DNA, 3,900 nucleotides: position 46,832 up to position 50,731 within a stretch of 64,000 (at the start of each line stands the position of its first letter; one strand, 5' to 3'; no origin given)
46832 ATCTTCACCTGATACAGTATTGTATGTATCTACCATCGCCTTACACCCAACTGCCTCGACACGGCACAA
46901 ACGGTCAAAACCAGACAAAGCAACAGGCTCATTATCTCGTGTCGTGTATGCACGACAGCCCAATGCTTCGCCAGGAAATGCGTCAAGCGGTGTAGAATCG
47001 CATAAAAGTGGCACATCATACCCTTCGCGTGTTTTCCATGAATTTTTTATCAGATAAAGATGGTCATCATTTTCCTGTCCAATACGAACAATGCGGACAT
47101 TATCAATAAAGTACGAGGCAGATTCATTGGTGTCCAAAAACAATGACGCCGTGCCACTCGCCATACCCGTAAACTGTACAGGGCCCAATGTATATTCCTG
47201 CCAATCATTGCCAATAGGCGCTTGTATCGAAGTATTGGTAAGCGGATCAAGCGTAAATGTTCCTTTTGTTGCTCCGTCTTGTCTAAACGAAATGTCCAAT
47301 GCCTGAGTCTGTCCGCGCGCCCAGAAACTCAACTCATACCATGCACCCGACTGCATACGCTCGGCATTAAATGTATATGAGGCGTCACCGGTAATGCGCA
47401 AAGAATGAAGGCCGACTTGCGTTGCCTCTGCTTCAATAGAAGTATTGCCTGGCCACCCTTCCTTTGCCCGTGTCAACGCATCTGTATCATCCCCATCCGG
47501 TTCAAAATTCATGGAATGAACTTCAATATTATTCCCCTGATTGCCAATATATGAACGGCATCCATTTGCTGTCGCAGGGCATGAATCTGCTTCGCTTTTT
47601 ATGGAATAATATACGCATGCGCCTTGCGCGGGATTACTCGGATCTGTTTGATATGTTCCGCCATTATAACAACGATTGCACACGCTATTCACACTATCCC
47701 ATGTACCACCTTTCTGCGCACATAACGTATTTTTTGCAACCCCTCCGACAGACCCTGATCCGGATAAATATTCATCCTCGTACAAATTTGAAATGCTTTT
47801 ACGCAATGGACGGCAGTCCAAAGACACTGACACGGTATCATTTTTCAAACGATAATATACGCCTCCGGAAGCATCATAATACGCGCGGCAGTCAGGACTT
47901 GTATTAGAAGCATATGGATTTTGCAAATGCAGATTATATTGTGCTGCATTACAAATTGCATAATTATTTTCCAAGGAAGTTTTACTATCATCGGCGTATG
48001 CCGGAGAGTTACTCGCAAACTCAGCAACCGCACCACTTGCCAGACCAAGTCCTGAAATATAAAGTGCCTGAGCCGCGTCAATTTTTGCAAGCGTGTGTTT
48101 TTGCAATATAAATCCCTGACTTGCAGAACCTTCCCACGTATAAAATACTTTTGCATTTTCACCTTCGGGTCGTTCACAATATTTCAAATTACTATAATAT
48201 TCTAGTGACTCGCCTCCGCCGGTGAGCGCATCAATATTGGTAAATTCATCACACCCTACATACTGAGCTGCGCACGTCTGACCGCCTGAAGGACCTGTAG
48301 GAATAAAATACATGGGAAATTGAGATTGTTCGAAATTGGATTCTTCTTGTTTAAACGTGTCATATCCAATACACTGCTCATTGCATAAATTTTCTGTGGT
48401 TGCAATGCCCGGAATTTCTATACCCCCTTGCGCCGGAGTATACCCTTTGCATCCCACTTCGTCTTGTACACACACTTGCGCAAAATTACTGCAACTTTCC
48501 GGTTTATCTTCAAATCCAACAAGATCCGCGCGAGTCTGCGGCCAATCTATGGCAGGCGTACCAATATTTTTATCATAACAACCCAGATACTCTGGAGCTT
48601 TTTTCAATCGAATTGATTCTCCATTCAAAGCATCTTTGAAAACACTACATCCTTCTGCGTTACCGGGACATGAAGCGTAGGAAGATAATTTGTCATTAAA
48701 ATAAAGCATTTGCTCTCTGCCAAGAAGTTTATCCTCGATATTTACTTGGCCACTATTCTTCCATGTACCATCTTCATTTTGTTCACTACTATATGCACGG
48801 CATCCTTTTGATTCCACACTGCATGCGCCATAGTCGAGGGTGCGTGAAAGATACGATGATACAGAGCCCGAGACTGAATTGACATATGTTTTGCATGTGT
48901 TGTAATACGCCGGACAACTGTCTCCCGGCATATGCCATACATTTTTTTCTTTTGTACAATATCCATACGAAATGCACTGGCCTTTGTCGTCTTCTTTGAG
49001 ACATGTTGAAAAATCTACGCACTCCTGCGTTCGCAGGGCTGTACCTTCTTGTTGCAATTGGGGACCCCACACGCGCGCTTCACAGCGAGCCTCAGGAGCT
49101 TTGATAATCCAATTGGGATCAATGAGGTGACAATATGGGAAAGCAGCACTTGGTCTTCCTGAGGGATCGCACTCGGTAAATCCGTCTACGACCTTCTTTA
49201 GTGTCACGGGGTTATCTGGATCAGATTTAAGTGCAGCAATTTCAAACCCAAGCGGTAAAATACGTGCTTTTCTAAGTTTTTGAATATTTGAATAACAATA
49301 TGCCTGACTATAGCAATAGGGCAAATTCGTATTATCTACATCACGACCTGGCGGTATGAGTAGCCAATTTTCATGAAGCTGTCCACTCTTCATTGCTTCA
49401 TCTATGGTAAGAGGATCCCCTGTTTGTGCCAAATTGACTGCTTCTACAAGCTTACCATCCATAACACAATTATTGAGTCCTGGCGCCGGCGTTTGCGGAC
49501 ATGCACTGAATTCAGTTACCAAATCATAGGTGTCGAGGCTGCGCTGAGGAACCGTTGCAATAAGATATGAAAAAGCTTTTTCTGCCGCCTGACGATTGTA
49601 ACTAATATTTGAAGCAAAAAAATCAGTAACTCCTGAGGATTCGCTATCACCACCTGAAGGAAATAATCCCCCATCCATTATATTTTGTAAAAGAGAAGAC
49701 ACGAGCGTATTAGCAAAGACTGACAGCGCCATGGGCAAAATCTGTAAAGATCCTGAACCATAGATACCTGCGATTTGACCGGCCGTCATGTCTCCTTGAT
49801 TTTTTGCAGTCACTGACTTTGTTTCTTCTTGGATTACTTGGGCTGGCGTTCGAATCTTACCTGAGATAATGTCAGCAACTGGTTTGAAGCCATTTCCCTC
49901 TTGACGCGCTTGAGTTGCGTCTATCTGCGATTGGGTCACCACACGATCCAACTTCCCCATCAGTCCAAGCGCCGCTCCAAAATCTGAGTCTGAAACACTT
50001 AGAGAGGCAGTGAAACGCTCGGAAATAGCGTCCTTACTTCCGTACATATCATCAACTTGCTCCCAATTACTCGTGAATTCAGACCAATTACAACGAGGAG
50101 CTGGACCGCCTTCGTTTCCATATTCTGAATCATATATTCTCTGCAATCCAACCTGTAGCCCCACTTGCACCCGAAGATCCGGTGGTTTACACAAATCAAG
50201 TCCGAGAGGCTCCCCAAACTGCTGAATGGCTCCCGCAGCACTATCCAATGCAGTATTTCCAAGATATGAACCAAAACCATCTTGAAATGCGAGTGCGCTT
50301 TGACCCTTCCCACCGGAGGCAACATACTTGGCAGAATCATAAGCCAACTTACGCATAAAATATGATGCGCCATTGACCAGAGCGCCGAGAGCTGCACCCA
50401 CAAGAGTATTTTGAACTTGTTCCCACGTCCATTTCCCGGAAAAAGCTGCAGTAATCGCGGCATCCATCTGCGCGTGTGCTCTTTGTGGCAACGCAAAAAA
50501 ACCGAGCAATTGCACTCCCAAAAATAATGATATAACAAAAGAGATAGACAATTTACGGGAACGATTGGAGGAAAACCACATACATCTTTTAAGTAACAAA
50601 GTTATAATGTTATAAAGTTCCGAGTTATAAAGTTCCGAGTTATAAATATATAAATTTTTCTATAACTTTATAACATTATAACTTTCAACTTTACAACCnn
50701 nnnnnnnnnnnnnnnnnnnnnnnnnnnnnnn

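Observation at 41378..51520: Operon of a membrane-anchored protein with calcium-binding Asp-loop repeats plus a 3073-aa Cys-rich secreted giant, under a symmetric 10-heptamer array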

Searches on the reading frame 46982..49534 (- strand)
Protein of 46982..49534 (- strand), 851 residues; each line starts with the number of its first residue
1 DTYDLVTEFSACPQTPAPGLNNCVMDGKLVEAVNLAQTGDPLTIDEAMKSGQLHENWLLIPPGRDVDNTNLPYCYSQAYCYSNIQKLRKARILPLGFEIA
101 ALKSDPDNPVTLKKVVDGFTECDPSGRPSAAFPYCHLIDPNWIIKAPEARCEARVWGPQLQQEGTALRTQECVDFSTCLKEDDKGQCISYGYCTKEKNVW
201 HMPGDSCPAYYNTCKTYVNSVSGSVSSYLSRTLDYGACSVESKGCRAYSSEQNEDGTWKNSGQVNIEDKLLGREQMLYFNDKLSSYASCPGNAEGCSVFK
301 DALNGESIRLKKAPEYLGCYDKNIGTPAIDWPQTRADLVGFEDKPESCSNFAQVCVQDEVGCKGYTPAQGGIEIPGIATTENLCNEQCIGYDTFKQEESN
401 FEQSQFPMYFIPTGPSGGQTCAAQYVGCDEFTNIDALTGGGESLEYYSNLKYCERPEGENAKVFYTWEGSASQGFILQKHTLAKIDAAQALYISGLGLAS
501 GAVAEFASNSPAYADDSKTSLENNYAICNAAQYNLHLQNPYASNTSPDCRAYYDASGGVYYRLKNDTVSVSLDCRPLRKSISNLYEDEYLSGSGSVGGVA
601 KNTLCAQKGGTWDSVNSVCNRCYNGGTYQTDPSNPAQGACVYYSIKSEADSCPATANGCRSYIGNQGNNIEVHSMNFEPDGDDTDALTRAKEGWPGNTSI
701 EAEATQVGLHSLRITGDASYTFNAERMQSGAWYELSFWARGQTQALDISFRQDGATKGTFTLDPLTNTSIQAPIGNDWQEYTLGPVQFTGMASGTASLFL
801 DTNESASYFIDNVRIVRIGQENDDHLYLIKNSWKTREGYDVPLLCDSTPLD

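Call 88: search_protein_representatives(protein=window:46982-49534:-)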
Query: 851 residues. Proteins with E-value up to 0.001 (for the whole library): 1254; up to 1e-10: 1205; up to 1e-30: 1077. The best 150 are listed.
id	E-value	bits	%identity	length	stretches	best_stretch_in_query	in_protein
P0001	0.0e+00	2007.3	100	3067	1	1-851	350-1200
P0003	9.6e-285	963.6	57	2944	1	2-848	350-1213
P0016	6.2e-271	917.9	54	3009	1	2-851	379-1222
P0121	2.9e-270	915.7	54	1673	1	2-848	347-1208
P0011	6.8e-268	907.8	51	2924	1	2-851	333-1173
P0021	1.9e-261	886.5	52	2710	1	2-850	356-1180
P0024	4.1e-252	855.6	52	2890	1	6-851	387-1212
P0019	9.1e-250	847.8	53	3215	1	2-845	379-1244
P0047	2.2e-249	846.6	52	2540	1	72-851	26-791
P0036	8.9e-249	844.6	51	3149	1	2-851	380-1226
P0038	4.6e-247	838.9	52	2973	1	3-851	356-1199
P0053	2.6e-245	833.1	51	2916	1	3-851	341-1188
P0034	4.7e-243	825.6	51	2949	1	2-850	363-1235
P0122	1.4e-242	824.1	54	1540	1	3-851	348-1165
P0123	1.8e-241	820.4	50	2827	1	2-851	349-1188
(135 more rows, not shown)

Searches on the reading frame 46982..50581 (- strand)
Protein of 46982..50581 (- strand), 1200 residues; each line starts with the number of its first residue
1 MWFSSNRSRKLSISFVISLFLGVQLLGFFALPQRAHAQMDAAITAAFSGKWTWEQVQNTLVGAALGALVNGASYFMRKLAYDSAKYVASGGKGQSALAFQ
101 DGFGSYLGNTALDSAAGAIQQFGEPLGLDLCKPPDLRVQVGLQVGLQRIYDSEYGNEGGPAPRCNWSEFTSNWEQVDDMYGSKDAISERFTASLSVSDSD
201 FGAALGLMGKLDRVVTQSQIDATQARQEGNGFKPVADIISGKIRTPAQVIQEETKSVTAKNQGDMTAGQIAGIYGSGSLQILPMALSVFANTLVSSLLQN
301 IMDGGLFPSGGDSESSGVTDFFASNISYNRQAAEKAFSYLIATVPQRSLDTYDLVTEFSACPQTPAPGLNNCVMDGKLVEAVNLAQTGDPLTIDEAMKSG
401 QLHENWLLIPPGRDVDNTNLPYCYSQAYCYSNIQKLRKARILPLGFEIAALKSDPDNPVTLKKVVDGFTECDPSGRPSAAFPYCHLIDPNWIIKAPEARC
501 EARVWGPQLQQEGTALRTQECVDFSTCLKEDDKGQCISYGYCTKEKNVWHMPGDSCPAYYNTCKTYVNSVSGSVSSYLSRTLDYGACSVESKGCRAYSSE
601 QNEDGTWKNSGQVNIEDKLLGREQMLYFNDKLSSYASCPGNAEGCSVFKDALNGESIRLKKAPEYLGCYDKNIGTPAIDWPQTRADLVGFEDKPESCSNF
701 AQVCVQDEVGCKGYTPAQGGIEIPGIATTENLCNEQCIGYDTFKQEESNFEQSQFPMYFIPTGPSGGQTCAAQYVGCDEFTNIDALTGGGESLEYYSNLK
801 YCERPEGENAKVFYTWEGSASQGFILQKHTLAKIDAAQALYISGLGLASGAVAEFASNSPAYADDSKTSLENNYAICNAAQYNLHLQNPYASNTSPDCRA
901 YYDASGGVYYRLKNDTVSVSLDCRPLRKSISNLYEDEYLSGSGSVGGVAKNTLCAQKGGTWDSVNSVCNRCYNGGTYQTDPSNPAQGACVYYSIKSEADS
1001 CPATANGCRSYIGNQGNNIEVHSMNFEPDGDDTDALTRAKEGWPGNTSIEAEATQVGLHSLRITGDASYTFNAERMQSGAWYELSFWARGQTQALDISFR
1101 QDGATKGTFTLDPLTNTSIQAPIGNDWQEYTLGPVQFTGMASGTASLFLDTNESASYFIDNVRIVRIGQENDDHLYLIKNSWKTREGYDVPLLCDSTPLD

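Call 50: predict_structure(alignment_id=A3)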
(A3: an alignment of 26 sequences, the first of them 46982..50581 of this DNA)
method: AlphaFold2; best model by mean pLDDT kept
length: 1200 residues; sequences in the alignment: 26
mean_pLDDT: 61.4   pTM: 0.36
mean pLDDT of the five models: 61.4, 60.5, 58.3, 57.7, 55.7
residues with pLDDT >= 90: 167; 70-90: 358; 50-70: 195; < 50: 480
segments of 3 or more residues with pLDDT < 50: 1-10, 24-71, 84-104, 125-128, 133-162, 179-349, 542-601, 604-614, 617-629, 675-678, 681-684, 699-766, 1014-1016, 1186-1200
pLDDT, mean of each block of 10 residues (from residue 1): 41 60 44 29 37 43 43 49 46 39 51 57 50 40 25 29 53 50 41 30 30 39 33 29 32 37 34 32 33 34 31 30 36 37 34 81 64 87 80 89 93 82 88 84 87 88 91 81 86 82 61 57 70 65 35 26 30 30 37 30 44 44 41 55 54 58 53 53 52 55 30 33 39 32 26 26 49 82 69 85 89 86 83 90 84 88 89 91 83 84 93 93 87 85 84 89 90 86 81 89 80 58 87 84 87 87 92 85 91 92 89 67 90 86 90 90 82 66 51 31
secondary structure, 60 per line:
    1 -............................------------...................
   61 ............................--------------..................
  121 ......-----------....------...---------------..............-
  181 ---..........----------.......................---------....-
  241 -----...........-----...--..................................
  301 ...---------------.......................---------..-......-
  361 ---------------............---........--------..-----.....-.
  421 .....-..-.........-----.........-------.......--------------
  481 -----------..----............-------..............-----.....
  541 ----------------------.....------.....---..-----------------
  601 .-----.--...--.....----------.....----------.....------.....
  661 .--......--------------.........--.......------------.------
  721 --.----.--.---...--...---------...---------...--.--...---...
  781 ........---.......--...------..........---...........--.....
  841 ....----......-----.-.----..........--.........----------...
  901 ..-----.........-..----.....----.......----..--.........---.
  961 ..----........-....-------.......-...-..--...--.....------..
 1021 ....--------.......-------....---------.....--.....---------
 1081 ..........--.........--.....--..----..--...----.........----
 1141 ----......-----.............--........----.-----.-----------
elements in order (helices of 4 or more, strands of 3 or more residues): H2-29 H42-88 H103-126 H138-141 H166-179 H184-193 H204-226 H236-239 H246-256 H267-303 H319-341 H354-359 H376-387 H393-398 H414-418 H420-425 H430-438 H444-452 H461-466 E498-509 E517-530 E536-540 E563-567 E574-578 H615-619 H630-634 E645-649 E656-661 H664-669 H684-692 H695-701 E778-782 H783-788 E792-798 E801-803 E810-819 E823-833 H836-844 H849-854 H867-876 H879-887 E898-902 E908-912 E924-928 E933-936 H950-956 E960-962 E967-971 E976-979 E987-993 E1008-1012 E1019-1024 H1033-1039 E1047-1050 E1060-1064 E1067-1071 E1081-1090 E1093-1101 E1104-1108 E1121-1123 E1128-1136 E1145-1150 E1156-1168 E1174-1178

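Call 52: fold_search(model_id=the predicted structure, library=pdb)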
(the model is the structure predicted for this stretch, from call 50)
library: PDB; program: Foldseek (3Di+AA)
matches with E <= 10: 1275; with E <= 0.001: 247
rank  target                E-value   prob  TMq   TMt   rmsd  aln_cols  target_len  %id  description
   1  8yrm_A                4.4e-07  1.00  0.08  0.18  21.7       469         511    8  Iota toxin Ib pore serine-clamp mutant (released 2025-03-26)
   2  8xmz_A                4.6e-07  1.00  0.09  0.65   3.1       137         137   19  Crystal structure of a novel porphyran-binding carbohydrate binding module (released 2024-01-17)
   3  4xup_C                6.1e-07  1.00  0.10  0.68   3.7       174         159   17  Structure of the N-terminal CBM22-1-CBM22-2 tandem domain from Paenibacillus barcinonensis Xyn10C (released 2015-06-03)
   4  8hhv_A                8.3e-07  1.00  0.09  0.20  16.7       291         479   13  endo-alpha-D-arabinanase EndoMA1 from Microbacterium arabinogalactanolyticum (released 2023-08-16)
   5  4xup_E                8.7e-07  1.00  0.10  0.66   3.8       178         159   16  Structure of the N-terminal CBM22-1-CBM22-2 tandem domain from Paenibacillus barcinonensis Xyn10C (released 2015-06-03)
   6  9jsi_G                8.7e-07  1.00  0.10  0.22  21.3       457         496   10  Clostridium perfringens iota toxin pore Ib in prepore II state (released 2025-05-14)
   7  2zew_A                9.7e-07  1.00  0.09  0.54   7.5       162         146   20  Family 16 Cabohydrate Binding Domain Module 1 (released 2008-03-04)
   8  2zex_A                1.0e-06  1.00  0.08  0.53   6.3       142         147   20  Family 16 carbohydrate binding module (released 2008-03-04)
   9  8ic1_A                1.0e-06  1.00  0.09  0.20  17.6       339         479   12  endo-alpha-D-arabinanase EndoMA1 D51N mutant from Microbacterium arabinogalactanolyticum in complex with arabinooligos (released 2023-08-16)
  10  6qev_B                1.1e-06  1.00  0.09  0.08  20.2       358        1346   14  EngBF DARPin Fusion 4b B6 (released 2019-11-06)
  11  4xuo_A                1.2e-06  1.00  0.10  0.67   3.8       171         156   17  Structure of the CBM22-1 xylan-binding domain from Paenibacillus barcinonensis Xyn10C (released 2015-06-03)
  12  9jsh_E                1.3e-06  1.00  0.10  0.22  18.7       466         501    9  Clostridium perfringens iota toxin pore Ib in prepore III state (released 2025-05-14)
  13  8a19_A                1.6e-06  1.00  0.09  0.08  19.9       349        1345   11  Structure of a leucinostatin derivative determined by host lattice display : L1E4V1 construct (released 2022-12-07)
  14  9jsf                  1.6e-06  1.00  0.09  0.21  20.9       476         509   10  Clostridium perfringens iota toxin pore Ib in prepore I state (released 2025-05-14)
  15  2zxq                  1.8e-06  1.00  0.09  0.09  18.9       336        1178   11  Crystal structure of endo-alpha-N-acetylgalactosaminidase from Bifidobacterium longum (EngBF) (released 2009-06-16)
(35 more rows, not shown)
